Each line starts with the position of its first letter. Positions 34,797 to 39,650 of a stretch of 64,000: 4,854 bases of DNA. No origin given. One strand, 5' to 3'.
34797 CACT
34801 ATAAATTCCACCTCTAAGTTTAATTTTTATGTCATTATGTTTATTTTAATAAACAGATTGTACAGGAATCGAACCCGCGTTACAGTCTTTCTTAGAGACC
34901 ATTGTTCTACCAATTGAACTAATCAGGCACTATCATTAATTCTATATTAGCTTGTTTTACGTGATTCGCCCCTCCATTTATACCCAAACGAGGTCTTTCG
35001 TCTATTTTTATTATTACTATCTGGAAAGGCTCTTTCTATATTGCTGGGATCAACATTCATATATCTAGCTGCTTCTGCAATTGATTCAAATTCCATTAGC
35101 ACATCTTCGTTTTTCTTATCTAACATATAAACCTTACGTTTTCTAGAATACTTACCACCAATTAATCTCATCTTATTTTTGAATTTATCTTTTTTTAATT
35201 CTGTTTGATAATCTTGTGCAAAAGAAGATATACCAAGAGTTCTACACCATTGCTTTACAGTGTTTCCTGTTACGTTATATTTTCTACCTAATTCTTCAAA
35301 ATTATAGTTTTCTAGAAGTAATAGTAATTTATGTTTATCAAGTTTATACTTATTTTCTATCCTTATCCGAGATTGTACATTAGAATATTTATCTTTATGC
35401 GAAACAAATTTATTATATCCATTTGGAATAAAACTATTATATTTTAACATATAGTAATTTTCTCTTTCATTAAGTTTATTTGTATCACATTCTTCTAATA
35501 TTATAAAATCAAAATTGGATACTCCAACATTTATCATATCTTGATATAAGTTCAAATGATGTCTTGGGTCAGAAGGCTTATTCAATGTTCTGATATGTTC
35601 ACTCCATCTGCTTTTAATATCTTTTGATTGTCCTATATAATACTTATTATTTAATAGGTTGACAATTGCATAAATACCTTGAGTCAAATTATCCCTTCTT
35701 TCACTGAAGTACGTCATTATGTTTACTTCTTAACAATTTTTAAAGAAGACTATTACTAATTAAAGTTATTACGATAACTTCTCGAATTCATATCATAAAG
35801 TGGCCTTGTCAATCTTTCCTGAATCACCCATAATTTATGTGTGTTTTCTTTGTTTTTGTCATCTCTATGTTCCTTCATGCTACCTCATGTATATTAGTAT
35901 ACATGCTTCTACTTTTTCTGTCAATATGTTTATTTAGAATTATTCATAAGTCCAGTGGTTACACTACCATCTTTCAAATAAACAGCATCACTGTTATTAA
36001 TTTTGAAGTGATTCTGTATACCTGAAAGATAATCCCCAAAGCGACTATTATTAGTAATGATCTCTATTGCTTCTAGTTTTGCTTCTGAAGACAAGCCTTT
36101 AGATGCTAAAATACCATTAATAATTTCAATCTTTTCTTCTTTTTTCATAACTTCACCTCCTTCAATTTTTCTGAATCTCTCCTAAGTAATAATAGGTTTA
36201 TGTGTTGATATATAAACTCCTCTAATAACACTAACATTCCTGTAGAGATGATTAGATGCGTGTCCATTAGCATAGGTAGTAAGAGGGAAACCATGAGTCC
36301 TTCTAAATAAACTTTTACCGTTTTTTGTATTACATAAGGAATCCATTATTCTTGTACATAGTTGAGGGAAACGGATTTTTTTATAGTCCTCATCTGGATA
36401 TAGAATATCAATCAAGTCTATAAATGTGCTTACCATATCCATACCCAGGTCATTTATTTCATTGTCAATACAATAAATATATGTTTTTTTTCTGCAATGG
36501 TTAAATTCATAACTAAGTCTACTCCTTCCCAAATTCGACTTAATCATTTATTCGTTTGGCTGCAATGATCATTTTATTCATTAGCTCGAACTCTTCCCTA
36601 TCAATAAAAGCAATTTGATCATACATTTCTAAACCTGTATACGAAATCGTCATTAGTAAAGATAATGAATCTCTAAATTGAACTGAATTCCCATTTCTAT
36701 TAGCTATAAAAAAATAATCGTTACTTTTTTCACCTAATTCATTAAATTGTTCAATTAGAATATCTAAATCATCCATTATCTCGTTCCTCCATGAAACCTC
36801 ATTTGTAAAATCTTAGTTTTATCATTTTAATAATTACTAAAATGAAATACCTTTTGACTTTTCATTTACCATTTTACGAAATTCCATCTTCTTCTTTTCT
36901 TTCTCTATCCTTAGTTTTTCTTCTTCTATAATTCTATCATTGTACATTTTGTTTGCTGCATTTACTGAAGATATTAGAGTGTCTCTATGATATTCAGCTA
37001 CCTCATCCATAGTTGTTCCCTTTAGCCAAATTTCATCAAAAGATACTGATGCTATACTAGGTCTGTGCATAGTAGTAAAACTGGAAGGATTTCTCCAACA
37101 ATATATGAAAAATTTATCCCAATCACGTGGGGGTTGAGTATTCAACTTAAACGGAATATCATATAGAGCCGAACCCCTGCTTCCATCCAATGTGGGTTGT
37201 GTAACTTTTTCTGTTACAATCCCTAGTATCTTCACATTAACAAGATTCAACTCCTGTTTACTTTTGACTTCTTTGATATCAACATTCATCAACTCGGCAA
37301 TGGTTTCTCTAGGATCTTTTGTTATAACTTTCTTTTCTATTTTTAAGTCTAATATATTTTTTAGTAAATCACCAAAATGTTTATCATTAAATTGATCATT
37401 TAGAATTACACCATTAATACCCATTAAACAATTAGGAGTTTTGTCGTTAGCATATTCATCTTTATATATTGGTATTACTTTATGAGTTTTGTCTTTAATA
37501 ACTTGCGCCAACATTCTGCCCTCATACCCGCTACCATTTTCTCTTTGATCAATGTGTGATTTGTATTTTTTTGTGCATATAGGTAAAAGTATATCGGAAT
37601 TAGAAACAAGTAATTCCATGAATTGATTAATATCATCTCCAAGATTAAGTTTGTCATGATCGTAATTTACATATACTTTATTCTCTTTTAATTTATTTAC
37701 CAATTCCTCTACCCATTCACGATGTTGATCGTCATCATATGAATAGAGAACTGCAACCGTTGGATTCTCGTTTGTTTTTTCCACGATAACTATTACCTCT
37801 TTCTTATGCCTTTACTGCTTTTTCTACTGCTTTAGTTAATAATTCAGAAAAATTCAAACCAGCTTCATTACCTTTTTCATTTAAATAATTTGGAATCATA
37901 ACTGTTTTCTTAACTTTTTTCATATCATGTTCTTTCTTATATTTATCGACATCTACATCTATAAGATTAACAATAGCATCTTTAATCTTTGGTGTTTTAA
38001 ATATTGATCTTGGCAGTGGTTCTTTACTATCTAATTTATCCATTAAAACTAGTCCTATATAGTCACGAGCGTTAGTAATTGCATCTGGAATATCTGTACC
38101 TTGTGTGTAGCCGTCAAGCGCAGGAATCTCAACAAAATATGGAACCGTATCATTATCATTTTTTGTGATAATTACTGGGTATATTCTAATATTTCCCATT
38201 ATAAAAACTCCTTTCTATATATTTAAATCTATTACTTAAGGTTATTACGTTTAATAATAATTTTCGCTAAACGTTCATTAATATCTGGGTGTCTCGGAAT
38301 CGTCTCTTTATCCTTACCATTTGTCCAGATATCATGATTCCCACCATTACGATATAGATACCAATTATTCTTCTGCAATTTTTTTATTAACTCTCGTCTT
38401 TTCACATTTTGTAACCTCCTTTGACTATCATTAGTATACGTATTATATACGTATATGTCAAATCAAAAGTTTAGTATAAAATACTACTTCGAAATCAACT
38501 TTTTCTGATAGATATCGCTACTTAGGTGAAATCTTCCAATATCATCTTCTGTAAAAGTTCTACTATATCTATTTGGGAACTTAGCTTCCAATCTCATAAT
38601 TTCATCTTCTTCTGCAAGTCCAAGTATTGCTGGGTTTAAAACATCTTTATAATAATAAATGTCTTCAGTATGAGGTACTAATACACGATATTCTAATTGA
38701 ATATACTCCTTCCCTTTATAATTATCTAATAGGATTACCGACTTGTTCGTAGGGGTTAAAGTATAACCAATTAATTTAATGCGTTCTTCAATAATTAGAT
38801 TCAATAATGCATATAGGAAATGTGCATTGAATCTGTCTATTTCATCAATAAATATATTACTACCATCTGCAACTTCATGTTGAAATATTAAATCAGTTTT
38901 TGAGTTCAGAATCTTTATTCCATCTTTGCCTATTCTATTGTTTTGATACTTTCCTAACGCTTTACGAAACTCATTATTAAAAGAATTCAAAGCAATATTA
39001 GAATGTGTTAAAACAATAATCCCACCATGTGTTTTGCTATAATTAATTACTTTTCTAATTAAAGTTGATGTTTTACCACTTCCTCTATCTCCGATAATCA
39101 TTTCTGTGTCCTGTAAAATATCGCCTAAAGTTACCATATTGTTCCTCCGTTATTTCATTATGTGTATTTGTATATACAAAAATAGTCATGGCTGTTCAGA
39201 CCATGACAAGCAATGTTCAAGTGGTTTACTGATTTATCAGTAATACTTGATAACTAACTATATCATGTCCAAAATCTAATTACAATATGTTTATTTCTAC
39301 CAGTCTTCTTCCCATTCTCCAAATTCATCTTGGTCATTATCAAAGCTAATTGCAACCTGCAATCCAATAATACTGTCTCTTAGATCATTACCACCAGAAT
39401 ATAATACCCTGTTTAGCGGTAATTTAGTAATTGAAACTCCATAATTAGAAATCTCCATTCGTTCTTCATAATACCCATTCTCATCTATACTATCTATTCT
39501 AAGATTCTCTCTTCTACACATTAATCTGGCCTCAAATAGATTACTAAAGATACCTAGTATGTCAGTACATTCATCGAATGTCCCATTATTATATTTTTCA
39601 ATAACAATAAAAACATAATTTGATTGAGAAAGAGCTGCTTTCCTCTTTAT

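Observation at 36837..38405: A TIR-like domain protein followed directly by a complete hicA-hicB toxin-antitoxin pair inside a lytic-phage accessory block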

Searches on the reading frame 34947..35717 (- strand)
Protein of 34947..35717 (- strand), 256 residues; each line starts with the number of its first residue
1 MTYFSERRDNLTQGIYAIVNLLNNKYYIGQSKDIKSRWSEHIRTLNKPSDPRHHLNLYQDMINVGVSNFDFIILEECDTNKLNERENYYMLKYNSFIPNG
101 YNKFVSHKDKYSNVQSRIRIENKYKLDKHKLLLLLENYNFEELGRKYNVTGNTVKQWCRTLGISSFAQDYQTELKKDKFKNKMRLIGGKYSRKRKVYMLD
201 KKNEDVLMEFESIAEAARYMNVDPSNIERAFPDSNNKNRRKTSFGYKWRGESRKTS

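Call 24: search_protein_families(library=pfam, proteins=[window:34947-35717:-], max_evalue=0.01)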
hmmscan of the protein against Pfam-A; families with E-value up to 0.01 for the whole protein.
window:34947-35717:- (256 aa): 3 families
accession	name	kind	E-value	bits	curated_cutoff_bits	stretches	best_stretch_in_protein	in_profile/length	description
PF01541.30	GIY-YIG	-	5.4e-13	49.5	22.6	1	14-102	3-78/78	GIY-YIG catalytic domain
PF07453.19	NUMOD1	-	2.2e-05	25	22.8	1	195-229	2-35/37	NUMOD1 domain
PF19835.5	SegE_GIY-YIG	-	0.0048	17.6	25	1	6-94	11-105/123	Putative endonuclease segE, GIY-YIG domain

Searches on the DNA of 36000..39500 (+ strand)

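Call 6: search_dna_similar(query=window:36000-39500:+, collection=phages, mode=near, max_rows=40)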
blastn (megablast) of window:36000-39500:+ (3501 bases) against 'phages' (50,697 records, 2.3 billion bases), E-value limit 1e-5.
No match.

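Call 17: search_dna_similar(query=window:36000-39500:+, collection=plasmids, mode=near, max_rows=20)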
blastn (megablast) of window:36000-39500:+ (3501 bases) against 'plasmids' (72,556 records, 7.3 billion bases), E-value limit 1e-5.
No match.

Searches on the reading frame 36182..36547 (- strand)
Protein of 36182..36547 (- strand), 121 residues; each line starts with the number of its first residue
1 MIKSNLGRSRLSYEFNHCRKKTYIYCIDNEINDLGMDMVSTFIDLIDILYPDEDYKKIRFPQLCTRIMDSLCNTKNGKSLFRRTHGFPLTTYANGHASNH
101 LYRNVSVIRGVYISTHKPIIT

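Call 3: search_protein_families(library=pfam, proteins=[window:36182-36547:-], max_evalue=1)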
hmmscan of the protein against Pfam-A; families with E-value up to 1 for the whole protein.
window:36182-36547:- (121 aa): 1 family
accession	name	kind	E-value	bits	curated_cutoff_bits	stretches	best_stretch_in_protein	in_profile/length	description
PF10373.15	EST1_DNA_bind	-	0.11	12.4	22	1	32-74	85-125/282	Est1 DNA/RNA binding domain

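Call 5: search_protein_families(library=phrogs, proteins=[window:36182-36547:-], max_evalue=0.01)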
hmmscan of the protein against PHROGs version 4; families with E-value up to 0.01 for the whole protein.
window:36182-36547:- (121 aa): 0 families
